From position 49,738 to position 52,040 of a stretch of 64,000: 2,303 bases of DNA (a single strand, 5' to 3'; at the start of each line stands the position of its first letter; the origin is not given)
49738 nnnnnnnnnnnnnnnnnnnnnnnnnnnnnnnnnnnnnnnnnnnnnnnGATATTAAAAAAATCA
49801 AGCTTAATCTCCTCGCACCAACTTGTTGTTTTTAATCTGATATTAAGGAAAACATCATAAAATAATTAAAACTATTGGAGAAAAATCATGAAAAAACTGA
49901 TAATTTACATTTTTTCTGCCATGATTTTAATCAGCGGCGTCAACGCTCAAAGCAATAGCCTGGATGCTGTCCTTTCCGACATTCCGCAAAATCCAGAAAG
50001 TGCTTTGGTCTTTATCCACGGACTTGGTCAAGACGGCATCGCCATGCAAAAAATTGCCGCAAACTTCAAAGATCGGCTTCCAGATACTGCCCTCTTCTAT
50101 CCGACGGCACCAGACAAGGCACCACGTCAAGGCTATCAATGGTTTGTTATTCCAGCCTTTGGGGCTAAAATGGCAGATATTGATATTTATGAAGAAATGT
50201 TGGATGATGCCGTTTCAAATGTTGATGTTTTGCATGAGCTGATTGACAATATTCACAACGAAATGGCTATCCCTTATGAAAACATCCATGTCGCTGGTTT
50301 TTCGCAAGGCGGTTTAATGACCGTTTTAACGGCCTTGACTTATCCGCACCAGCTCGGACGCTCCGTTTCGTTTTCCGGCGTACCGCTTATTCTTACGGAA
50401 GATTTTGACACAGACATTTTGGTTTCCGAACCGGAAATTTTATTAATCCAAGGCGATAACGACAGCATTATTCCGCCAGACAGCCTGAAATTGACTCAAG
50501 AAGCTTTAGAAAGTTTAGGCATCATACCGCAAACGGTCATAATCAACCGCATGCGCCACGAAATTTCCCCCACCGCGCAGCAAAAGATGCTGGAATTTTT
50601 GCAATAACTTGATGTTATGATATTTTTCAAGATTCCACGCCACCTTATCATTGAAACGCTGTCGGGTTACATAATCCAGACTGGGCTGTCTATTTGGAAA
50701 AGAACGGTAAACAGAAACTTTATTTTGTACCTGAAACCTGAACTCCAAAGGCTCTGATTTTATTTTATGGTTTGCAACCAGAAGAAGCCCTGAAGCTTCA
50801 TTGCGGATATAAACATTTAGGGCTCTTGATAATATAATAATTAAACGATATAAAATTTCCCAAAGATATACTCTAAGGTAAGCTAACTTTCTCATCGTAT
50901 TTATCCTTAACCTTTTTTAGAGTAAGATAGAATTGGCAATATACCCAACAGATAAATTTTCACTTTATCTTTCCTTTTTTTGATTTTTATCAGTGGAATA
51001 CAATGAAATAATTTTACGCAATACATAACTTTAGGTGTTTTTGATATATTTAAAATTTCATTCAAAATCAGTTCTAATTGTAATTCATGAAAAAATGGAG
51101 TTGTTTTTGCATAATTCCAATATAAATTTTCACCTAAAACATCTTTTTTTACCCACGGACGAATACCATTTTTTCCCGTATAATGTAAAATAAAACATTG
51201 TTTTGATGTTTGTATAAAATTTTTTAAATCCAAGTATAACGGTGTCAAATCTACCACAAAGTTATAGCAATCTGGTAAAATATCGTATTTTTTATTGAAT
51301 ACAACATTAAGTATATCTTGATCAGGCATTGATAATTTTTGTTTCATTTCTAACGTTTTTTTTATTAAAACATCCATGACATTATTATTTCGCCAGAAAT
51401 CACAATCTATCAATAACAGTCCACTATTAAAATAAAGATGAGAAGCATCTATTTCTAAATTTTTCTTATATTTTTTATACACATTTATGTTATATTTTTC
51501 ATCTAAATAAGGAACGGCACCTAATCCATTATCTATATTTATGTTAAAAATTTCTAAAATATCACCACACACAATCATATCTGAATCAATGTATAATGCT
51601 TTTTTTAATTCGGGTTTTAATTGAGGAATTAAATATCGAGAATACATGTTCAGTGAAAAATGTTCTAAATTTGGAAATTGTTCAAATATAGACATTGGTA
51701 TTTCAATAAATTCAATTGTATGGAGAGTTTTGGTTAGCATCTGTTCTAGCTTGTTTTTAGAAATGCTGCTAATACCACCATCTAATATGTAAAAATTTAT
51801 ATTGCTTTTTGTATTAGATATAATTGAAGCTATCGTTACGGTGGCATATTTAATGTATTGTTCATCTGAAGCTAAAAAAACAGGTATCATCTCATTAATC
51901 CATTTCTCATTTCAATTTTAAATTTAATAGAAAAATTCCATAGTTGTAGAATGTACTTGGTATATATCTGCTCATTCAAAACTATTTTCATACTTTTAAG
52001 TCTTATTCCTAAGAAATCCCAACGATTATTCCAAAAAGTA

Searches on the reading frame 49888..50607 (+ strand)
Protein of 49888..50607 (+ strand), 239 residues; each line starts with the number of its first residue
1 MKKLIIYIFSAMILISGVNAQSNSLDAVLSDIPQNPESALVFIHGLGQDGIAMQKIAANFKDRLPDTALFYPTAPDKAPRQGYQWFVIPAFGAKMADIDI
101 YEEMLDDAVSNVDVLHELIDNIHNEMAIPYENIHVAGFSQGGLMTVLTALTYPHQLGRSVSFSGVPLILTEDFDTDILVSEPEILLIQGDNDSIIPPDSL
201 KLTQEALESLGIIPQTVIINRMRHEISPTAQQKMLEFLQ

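Call 6: search_protein_families(library=pfam, proteins=[window:49888-50607:+], max_evalue=0.01)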
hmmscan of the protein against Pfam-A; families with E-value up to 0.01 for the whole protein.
window:49888-50607:+ (239 aa): 7 families
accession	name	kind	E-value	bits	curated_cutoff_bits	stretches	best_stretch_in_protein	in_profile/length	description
PF02230.22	Abhydrolase_2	-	1.1e-24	88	23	1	35-239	12-214/217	Phospholipase/Carboxylesterase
PF00561.26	Abhydrolase_1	-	3.7e-06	27.2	25.8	1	39-164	2-102/245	alpha/beta hydrolase fold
PF01738.24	DLH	-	3.9e-06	27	21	1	98-209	59-171/217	Dienelactone hydrolase family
PF12146.15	Hydrolase_4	-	1.5e-05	24.9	27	0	106-161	56-106/239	Serine aminopeptidase, S33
PF03959.19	FSH1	-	2e-05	24.8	21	1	39-209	6-189/211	Serine hydrolase (FSH1)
PF00756.26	Esterase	-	0.00037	20.8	22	1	114-165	98-149/251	Putative esterase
PF00326.27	Peptidase_S9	-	0.00039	20.4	22.6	0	180-233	143-197/213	Prolyl oligopeptidase family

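Call 16: find_encoding_contigs(protein=window:49888-50607:+, flank=8000, max_places=10)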
Protein window:49888-50607:+ (239 aa): 1 contig read that carries it; 1 place shown.
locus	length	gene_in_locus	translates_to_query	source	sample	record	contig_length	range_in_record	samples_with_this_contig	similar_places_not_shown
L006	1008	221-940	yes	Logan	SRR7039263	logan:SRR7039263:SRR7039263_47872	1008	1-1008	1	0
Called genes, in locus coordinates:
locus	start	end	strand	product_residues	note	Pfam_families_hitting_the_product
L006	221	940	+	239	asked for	PF02230:Abhydrolase_2, PF00561:Abhydrolase_1 (faint), PF03959:FSH1 (faint), PF12146:Hydrolase_4 (faint), PF01738:DLH (weak)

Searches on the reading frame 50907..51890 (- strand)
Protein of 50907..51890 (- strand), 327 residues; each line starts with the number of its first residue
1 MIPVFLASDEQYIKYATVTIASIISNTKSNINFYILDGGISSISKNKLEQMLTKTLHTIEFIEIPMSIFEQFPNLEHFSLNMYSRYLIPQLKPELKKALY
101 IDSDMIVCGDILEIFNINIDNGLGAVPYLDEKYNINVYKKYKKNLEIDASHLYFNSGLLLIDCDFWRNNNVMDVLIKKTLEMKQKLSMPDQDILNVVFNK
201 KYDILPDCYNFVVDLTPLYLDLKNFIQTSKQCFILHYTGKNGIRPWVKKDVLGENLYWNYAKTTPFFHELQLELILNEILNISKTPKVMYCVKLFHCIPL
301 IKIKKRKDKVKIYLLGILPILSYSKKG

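Call 6: search_protein_families(library=pfam, proteins=[window:50907-51890:-], max_evalue=0.01)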
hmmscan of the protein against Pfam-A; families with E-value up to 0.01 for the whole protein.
window:50907-51890:- (327 aa): 2 families
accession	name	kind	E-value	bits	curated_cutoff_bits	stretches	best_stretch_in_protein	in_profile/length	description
PF01501.26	Glyco_transf_8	-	3.1e-41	142.1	24.3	1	4-247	2-250/253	Glycosyl transferase family 8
PF18404.7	Glyco_transf_24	-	4.1e-14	53.1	25.7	1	6-198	6-205/268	Glucosyltransferase 24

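Call 7: search_protein_families(library=ncbifam, proteins=[window:50907-51890:-], max_evalue=0.01)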
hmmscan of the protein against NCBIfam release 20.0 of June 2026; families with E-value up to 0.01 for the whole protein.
window:50907-51890:- (327 aa): 1 family
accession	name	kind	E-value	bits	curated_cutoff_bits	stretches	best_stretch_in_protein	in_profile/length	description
NF011718.0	PRK15171.1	equivalog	1.8e-22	79.9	461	1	8-249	34-275/337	lipopolysaccharide 3-alpha-galactosyltransferase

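Call 59: find_encoding_contigs(protein=window:50907-51890:-, flank=6000, max_places=10)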
Protein window:50907-51890:- (327 aa): 1 contig read that carries it; 1 place shown.
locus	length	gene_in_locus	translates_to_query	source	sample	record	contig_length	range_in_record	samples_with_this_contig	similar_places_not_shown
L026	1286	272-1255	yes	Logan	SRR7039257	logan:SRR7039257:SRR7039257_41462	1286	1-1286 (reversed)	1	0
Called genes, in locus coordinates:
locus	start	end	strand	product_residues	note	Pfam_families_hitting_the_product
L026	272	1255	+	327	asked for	PF01501:Glyco_transf_8, PF18404:Glyco_transf_24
